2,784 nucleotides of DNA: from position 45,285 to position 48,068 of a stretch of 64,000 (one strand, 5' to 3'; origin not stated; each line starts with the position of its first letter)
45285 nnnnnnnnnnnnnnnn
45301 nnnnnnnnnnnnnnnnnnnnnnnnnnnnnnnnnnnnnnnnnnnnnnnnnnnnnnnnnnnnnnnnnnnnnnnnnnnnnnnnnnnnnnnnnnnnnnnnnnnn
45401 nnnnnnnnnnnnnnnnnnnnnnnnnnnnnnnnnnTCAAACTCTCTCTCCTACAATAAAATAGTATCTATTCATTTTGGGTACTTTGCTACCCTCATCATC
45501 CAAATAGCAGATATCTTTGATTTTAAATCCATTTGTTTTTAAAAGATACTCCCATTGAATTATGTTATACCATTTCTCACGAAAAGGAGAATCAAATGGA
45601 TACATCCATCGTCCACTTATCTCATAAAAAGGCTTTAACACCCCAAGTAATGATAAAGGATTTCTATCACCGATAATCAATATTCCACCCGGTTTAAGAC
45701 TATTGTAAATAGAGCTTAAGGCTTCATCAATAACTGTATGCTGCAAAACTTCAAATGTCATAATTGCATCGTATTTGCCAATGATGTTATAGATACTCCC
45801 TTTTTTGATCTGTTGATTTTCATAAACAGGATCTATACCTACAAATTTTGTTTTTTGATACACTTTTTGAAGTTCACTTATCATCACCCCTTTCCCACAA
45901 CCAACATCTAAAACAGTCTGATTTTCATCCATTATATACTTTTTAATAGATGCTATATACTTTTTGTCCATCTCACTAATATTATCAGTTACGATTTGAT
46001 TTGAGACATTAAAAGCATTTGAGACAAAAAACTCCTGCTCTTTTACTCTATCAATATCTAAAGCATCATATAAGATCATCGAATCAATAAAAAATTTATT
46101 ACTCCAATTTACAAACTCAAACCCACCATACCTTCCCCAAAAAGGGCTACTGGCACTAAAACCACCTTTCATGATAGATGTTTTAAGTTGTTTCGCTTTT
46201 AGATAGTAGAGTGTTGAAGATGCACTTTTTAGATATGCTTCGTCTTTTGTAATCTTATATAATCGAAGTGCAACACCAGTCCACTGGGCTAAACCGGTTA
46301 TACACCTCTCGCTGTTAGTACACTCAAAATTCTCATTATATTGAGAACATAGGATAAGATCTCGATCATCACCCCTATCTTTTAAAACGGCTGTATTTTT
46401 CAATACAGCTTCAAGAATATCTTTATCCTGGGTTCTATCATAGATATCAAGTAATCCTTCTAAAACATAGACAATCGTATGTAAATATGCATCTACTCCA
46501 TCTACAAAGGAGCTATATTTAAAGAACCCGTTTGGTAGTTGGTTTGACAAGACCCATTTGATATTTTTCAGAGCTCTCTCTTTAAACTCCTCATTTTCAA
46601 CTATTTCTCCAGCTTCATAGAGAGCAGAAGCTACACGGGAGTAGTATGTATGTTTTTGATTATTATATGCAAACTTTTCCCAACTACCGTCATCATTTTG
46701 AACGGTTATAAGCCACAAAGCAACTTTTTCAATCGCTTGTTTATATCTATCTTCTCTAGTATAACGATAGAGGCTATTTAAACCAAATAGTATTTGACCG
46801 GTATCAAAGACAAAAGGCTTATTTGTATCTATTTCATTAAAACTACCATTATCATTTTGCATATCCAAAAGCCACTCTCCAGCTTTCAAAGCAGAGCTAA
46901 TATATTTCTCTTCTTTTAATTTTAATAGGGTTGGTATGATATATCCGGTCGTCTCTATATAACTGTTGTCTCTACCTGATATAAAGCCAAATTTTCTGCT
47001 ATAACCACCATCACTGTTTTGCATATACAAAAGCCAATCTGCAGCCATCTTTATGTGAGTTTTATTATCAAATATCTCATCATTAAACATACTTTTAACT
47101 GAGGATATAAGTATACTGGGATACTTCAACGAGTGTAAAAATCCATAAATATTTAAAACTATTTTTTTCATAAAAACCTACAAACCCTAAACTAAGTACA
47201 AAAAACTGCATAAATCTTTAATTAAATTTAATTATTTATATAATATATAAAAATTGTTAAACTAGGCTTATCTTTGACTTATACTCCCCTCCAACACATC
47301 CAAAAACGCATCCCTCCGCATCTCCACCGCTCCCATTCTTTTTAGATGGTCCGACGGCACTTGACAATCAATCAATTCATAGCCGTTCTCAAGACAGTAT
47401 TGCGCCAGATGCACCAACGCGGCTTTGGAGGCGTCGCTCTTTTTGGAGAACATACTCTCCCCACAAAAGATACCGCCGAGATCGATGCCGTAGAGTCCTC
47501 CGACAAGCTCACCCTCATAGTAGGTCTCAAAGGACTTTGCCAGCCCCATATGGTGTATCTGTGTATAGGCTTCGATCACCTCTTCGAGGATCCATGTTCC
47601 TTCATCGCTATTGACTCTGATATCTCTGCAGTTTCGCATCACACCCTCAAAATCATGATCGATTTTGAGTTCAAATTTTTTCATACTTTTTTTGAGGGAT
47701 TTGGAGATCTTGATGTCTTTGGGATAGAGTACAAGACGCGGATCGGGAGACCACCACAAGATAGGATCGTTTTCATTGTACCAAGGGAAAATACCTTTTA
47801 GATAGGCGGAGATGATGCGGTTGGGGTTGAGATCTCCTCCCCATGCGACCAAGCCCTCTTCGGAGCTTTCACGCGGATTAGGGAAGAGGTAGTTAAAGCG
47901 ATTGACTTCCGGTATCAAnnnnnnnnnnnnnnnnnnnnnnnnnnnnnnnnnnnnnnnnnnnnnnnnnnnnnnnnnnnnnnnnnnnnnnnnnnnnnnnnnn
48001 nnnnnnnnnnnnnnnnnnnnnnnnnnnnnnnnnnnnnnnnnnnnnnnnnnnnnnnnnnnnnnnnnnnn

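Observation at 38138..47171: AT-rich nine-gene operon grafted onto the pglB locus: glycan assembly plus an unassigned CDP-head-group pathway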

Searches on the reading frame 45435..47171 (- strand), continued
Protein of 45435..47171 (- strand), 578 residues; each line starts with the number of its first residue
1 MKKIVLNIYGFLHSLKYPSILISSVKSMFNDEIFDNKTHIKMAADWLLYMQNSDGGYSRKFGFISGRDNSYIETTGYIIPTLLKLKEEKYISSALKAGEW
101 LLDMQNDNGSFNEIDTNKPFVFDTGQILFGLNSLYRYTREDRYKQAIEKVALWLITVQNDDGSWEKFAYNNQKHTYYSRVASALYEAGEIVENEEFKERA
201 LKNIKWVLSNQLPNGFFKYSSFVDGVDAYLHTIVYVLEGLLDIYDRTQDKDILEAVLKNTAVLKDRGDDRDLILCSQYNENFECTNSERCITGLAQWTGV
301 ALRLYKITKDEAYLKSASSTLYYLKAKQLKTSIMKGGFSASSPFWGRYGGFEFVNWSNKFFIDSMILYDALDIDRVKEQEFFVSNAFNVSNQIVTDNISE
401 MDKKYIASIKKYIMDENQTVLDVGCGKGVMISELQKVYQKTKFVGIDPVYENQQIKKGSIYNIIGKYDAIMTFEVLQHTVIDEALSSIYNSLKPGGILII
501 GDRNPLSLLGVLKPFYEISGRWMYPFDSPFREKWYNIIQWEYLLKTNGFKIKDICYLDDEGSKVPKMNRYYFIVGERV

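Call 85: search_protein_families(library=ncbifam, proteins=[L025:12538-14346:+, L025:14343-15032:+, L025:15814-16527:+, L027:11734-13080:+, L031:11746-12204:+, L025:16529-17809:+], max_evalue=0.00001)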
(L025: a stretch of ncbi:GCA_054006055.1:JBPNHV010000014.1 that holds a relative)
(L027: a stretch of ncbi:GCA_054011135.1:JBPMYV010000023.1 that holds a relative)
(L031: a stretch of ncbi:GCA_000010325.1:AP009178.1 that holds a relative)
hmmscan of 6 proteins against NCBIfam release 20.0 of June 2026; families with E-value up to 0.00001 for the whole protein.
L025:12538-14346:+ (602 aa): 80 families (the best 25 are shown)
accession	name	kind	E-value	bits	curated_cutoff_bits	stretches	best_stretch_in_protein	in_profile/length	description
TIGR01140.1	L_thr_O3P_dcar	equivalog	2.6e-50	171.4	290.55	1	267-599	19-331/331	threonine-phosphate decarboxylase CobD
TIGR01141.1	hisC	equivalog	3.2e-42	144.7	276.55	1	275-600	30-348/349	histidinol-phosphate transaminase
NF006225.0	PRK08354.1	equivalog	7.2e-32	111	288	1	258-601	8-315/318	putative aminotransferase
NF005915.1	PRK07908.1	equivalog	2.8e-26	92.7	360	1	267-599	14-332/332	Rv2231c family histidinol phosphate aminotransferase CobC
NF003496.0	PRK05166.1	equivalog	8.1e-26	90.6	540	1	275-601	46-369/373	histidinol-phosphate transaminase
TIGR03992.1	Arch_glmU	subfamily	2e-24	86.2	292.1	1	1-157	1-153/393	bifunctional sugar-1-phosphate nucleotidylyltransferase/acetyltransferase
NF041313.1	UDPGP_AglF_Halo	equivalog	2.7e-23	82.6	400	1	1-238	1-229/234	UTP--glucose-1-phosphate uridylyltransferase AglF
NF002878.0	PRK03321.1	subfamily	1.1e-22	80.3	374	1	296-600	52-347/352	histidinol-phosphate transaminase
NF053748.1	bifunc_CobBC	exception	1.8e-22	79.5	950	1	267-598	482-796/797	bifunctional hydrogenobyrinic acid a,c-diamide synthase/histidinol phosphate aminotransferase CobBC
NF005021.0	PRK06425.1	equivalog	5.2e-21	75.1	353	1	292-601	46-330/335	histidinol-phosphate aminotransferase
NF002877.0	PRK03317.1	equivalog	2.1e-19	69.6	409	1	311-600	87-365/374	histidinol-phosphate transaminase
NF002726.0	PRK02610.1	equivalog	2.9e-19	69.2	391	1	314-561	88-337/374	histidinol-phosphate transaminase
NF041364.1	GntC_guanitoxin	equivalog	4.5e-18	65.3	415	1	316-566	59-321/356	guanitoxin biosynthesis PLP-dependent (S)-gamma-hydroxy-L-arginine cyclodehydratase GntC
NF041135.1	IPPtranDIPPsyn_Thcocales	equivalog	7.5e-18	64.7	580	1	1-166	1-157/419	bifunctional L-myo-inositol-1-phosphate cytidylyltransferase/CDP-L-myo-inositol myo-inositolphosphotransferase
NF005593.0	PRK07324.1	equivalog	1.5e-17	63.7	476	1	345-584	111-349/373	aminotransferase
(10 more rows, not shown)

L025:14343-15032:+ (229 aa): 6 families
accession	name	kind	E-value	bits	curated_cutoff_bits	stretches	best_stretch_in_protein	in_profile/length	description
NF045667.1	MTase_DVU1556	equivalog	2.1e-08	33.9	155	1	42-186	9-154/213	DVU_1556 family methyltransferase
NF002463.0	PRK01683.1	equivalog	4.8e-08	32.9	297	1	46-212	22-190/258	trans-aconitate 2-methyltransferase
NF043040.1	corrin_prot_MT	hypoth_equivalog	3.6e-07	29.9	180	1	39-147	26-140/216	corrinoid protein-associated methyltransferase CpaM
NF008992.0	PRK12335.1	equivalog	8.4e-07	28.4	303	1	50-191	117-262/289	SAM-dependent methyltransferase TehB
TIGR02021.1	BchM-ChlM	equivalog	2.2e-06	27.2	158.9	1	56-157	55-158/218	magnesium protoporphyrin IX methyltransferase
TIGR01983.1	UbiG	equivalog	7.2e-06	25.5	102.95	0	55-145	49-146/228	bifunctional 2-polyprenyl-6-hydroxyphenol methylase/3-demethylubiquinol 3-O-methyltransferase UbiG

L025:15814-16527:+ (237 aa): 1 family
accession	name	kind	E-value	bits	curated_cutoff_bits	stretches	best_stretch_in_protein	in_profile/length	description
NF045866.1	GGPL_Ptran_Mf1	equivalog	3.2e-18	66.7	225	1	39-96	4-61/240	diacylglycerol cholinephosphotransferase Mf1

L027:11734-13080:+ (448 aa): 185 families (the best 25 are shown)
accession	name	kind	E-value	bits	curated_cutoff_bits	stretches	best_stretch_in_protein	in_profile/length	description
NF001183.0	PRK00155.1-3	subfamily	7.1e-49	166.2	166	1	6-232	4-233/237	D-ribitol-5-phosphate cytidylyltransferase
TIGR00453.1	ispD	equivalog_domain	7.1e-48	162.9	181.3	1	6-229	2-218/219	2-C-methyl-D-erythritol 4-phosphate cytidylyltransferase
NF001186.0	PRK00155.2-3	equivalog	2.4e-46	158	253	1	2-230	3-222/224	2-C-methyl-D-erythritol 4-phosphate cytidylyltransferase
NF006899.0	PRK09382.1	equivalog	3.2e-38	131.9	417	1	2-232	5-222/387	bifunctional 2-C-methyl-D-erythritol 4-phosphate cytidylyltransferase/2-C-methyl-D-erythritol 2,4-cyclodiphosphate synthase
NF009924.0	PRK13385.1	subfamily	1.5e-36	126.1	342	1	6-233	5-226/230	2-C-methyl-D-erythritol 4-phosphate cytidylyltransferase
NF006123.0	PRK08267.1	equivalog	1e-25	90.5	261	1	280-412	52-191/261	SDR family oxidoreductase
NF005559.1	PRK07231.1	subfamily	2.4e-23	82.9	215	1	300-416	78-198/249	glucose 1-dehydrogenase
NF052558.1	MBtsdlDhBudC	equivalog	2.1e-22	79.9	270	1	280-413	53-191/250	meso-2,3-butanediol dehydrogenase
NF005893.0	PRK07856.1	equivalog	5.3e-22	78.3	255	1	245-423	6-201/255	SDR family oxidoreductase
NF006509.0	PRK08945.1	equivalog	1.8e-21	76.4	269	1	287-423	78-218/248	YciK family oxidoreductase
NF006074.0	PRK08220.1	equivalog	4.3e-21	75.6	312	1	244-411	4-187/251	2,3-dihydro-2,3-dihydroxybenzoate dehydrogenase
NF006070.0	PRK08213.1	subfamily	6.5e-19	68.5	279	1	288-413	75-208/259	gluconate 5-dehydrogenase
NF005067.0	PRK06484.1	equivalog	1.5e-18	66.7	713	1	282-429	60-212/524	short chain dehydrogenase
NF047923.1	pyridox_DH_SDR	equivalog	1.6e-18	67.1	325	1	267-404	39-182/243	pyridoxal 4-dehydrogenase, SDR-type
NF005007.0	PRK06398.1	equivalog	2.3e-18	66.3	341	1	244-408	3-181/259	aldose dehydrogenase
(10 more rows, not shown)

L031:11746-12204:+ (152 aa): 11 families
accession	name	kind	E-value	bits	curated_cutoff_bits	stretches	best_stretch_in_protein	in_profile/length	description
TIGR01518.1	g3p_cytidyltrns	equivalog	2.3e-48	163.4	165.4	1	4-125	1-124/125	glycerol-3-phosphate cytidylyltransferase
TIGR00125.1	cyt_tran_rel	domain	3.2e-20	72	27.7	1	3-66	1-63/65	adenylyltransferase/cytidyltransferase family protein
TIGR02199.1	rfaE_dom_II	equivalog_domain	3.7e-17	62.5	181.5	1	4-126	14-142/144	D-glycero-beta-D-manno-heptose 1-phosphate adenylyltransferase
NF001985.0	PRK00777.1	subfamily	2.4e-13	50.4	104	1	2-62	5-65/157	pantetheine-phosphate adenylyltransferase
NF008454.0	PRK11316.1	equivalog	7e-13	48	521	1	4-127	343-472/475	bifunctional D-glycero-beta-D-manno-heptose-7-phosphate kinase/D-glycero-beta-D-manno-heptose 1-phosphate adenylyltransferase HldE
NF002250.0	PRK01170.1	subfamily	8.5e-11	41.9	489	1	3-60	2-58/322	bifunctional pantetheine-phosphate adenylyltransferase/NTP phosphatase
TIGR01510.1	coaD_prev_kdtB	equivalog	5e-09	36.3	103.3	1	5-122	3-115/155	pantetheine-phosphate adenylyltransferase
NF041124.1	CoaD_Thcocales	equivalog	1.6e-08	34.6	290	1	2-59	5-63/156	phosphopantetheine adenylyltransferase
NF045965.1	RibF_rel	equivalog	2.6e-08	33.6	200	1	4-128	15-167/279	FAD synthase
NF005518.0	PRK07143.1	equivalog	1.8e-07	30.9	232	1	4-129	18-164/281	hypothetical protein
NF004162.0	PRK05627.1-5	equivalog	7.4e-06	25.6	241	0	3-94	15-119/304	bifunctional riboflavin kinase/FAD synthetase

L025:16529-17809:+ (426 aa): 0 families

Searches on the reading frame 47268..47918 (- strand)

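Call 6: search_protein_families(library=pfam, proteins=[window:47268-47918:-], max_evalue=0.001)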
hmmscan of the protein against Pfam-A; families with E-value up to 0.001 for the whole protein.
window:47268-47918:- (216 aa): 1 family
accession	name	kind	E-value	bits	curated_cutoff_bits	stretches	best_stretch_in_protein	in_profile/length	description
PF03588.20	Leu_Phe_trans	-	1.7e-71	239.7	22.7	1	32-200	1-170/171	Leucyl/phenylalanyl-tRNA protein transferase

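Call 85: search_protein_families(library=ncbifam, proteins=[L025:12538-14346:+, L025:14343-15032:+, L025:15814-16527:+, L027:11734-13080:+, L025:16529-17809:+], max_evalue=0.00001)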
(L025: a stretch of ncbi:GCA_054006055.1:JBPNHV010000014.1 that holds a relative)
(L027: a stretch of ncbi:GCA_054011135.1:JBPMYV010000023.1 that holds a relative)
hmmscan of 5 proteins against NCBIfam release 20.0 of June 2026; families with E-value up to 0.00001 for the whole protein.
L025:12538-14346:+ (602 aa): 80 families (the best 25 are shown)
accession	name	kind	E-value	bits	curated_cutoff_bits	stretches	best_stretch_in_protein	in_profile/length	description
TIGR01140.1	L_thr_O3P_dcar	equivalog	2.6e-50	171.4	290.55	1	267-599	19-331/331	threonine-phosphate decarboxylase CobD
TIGR01141.1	hisC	equivalog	3.2e-42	144.7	276.55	1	275-600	30-348/349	histidinol-phosphate transaminase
NF006225.0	PRK08354.1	equivalog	7.2e-32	111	288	1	258-601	8-315/318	putative aminotransferase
NF005915.1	PRK07908.1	equivalog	2.8e-26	92.7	360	1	267-599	14-332/332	Rv2231c family histidinol phosphate aminotransferase CobC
NF003496.0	PRK05166.1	equivalog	8.1e-26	90.6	540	1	275-601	46-369/373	histidinol-phosphate transaminase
TIGR03992.1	Arch_glmU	subfamily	2e-24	86.2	292.1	1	1-157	1-153/393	bifunctional sugar-1-phosphate nucleotidylyltransferase/acetyltransferase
NF041313.1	UDPGP_AglF_Halo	equivalog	2.7e-23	82.6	400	1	1-238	1-229/234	UTP--glucose-1-phosphate uridylyltransferase AglF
NF002878.0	PRK03321.1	subfamily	1.1e-22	80.3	374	1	296-600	52-347/352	histidinol-phosphate transaminase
NF053748.1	bifunc_CobBC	exception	1.8e-22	79.5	950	1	267-598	482-796/797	bifunctional hydrogenobyrinic acid a,c-diamide synthase/histidinol phosphate aminotransferase CobBC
NF005021.0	PRK06425.1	equivalog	5.2e-21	75.1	353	1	292-601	46-330/335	histidinol-phosphate aminotransferase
NF002877.0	PRK03317.1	equivalog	2.1e-19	69.6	409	1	311-600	87-365/374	histidinol-phosphate transaminase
NF002726.0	PRK02610.1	equivalog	2.9e-19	69.2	391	1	314-561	88-337/374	histidinol-phosphate transaminase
NF041364.1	GntC_guanitoxin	equivalog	4.5e-18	65.3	415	1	316-566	59-321/356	guanitoxin biosynthesis PLP-dependent (S)-gamma-hydroxy-L-arginine cyclodehydratase GntC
NF041135.1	IPPtranDIPPsyn_Thcocales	equivalog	7.5e-18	64.7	580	1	1-166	1-157/419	bifunctional L-myo-inositol-1-phosphate cytidylyltransferase/CDP-L-myo-inositol myo-inositolphosphotransferase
NF005593.0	PRK07324.1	equivalog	1.5e-17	63.7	476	1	345-584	111-349/373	aminotransferase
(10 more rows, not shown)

L025:14343-15032:+ (229 aa): 6 families
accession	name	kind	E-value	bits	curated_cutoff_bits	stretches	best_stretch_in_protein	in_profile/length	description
NF045667.1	MTase_DVU1556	equivalog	2.1e-08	33.9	155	1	42-186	9-154/213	DVU_1556 family methyltransferase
NF002463.0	PRK01683.1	equivalog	4.8e-08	32.9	297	1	46-212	22-190/258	trans-aconitate 2-methyltransferase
NF043040.1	corrin_prot_MT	hypoth_equivalog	3.6e-07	29.9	180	1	39-147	26-140/216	corrinoid protein-associated methyltransferase CpaM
NF008992.0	PRK12335.1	equivalog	8.4e-07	28.4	303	1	50-191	117-262/289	SAM-dependent methyltransferase TehB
TIGR02021.1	BchM-ChlM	equivalog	2.2e-06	27.2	158.9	1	56-157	55-158/218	magnesium protoporphyrin IX methyltransferase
TIGR01983.1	UbiG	equivalog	7.2e-06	25.5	102.95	0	55-145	49-146/228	bifunctional 2-polyprenyl-6-hydroxyphenol methylase/3-demethylubiquinol 3-O-methyltransferase UbiG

L025:15814-16527:+ (237 aa): 1 family
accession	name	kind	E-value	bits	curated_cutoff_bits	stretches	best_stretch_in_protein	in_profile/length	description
NF045866.1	GGPL_Ptran_Mf1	equivalog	3.2e-18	66.7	225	1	39-96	4-61/240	diacylglycerol cholinephosphotransferase Mf1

L027:11734-13080:+ (448 aa): 185 families (the best 25 are shown)
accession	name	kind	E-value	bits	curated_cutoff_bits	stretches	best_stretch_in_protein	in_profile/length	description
NF001183.0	PRK00155.1-3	subfamily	7.1e-49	166.2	166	1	6-232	4-233/237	D-ribitol-5-phosphate cytidylyltransferase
TIGR00453.1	ispD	equivalog_domain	7.1e-48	162.9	181.3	1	6-229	2-218/219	2-C-methyl-D-erythritol 4-phosphate cytidylyltransferase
NF001186.0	PRK00155.2-3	equivalog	2.4e-46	158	253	1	2-230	3-222/224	2-C-methyl-D-erythritol 4-phosphate cytidylyltransferase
NF006899.0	PRK09382.1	equivalog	3.2e-38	131.9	417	1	2-232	5-222/387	bifunctional 2-C-methyl-D-erythritol 4-phosphate cytidylyltransferase/2-C-methyl-D-erythritol 2,4-cyclodiphosphate synthase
NF009924.0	PRK13385.1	subfamily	1.5e-36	126.1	342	1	6-233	5-226/230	2-C-methyl-D-erythritol 4-phosphate cytidylyltransferase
NF006123.0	PRK08267.1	equivalog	1e-25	90.5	261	1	280-412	52-191/261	SDR family oxidoreductase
NF005559.1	PRK07231.1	subfamily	2.4e-23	82.9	215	1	300-416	78-198/249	glucose 1-dehydrogenase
NF052558.1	MBtsdlDhBudC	equivalog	2.1e-22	79.9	270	1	280-413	53-191/250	meso-2,3-butanediol dehydrogenase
NF005893.0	PRK07856.1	equivalog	5.3e-22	78.3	255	1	245-423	6-201/255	SDR family oxidoreductase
NF006509.0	PRK08945.1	equivalog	1.8e-21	76.4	269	1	287-423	78-218/248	YciK family oxidoreductase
NF006074.0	PRK08220.1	equivalog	4.3e-21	75.6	312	1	244-411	4-187/251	2,3-dihydro-2,3-dihydroxybenzoate dehydrogenase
NF006070.0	PRK08213.1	subfamily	6.5e-19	68.5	279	1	288-413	75-208/259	gluconate 5-dehydrogenase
NF005067.0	PRK06484.1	equivalog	1.5e-18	66.7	713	1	282-429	60-212/524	short chain dehydrogenase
NF047923.1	pyridox_DH_SDR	equivalog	1.6e-18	67.1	325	1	267-404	39-182/243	pyridoxal 4-dehydrogenase, SDR-type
NF005007.0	PRK06398.1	equivalog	2.3e-18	66.3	341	1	244-408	3-181/259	aldose dehydrogenase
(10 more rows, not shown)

L025:16529-17809:+ (426 aa): 0 families
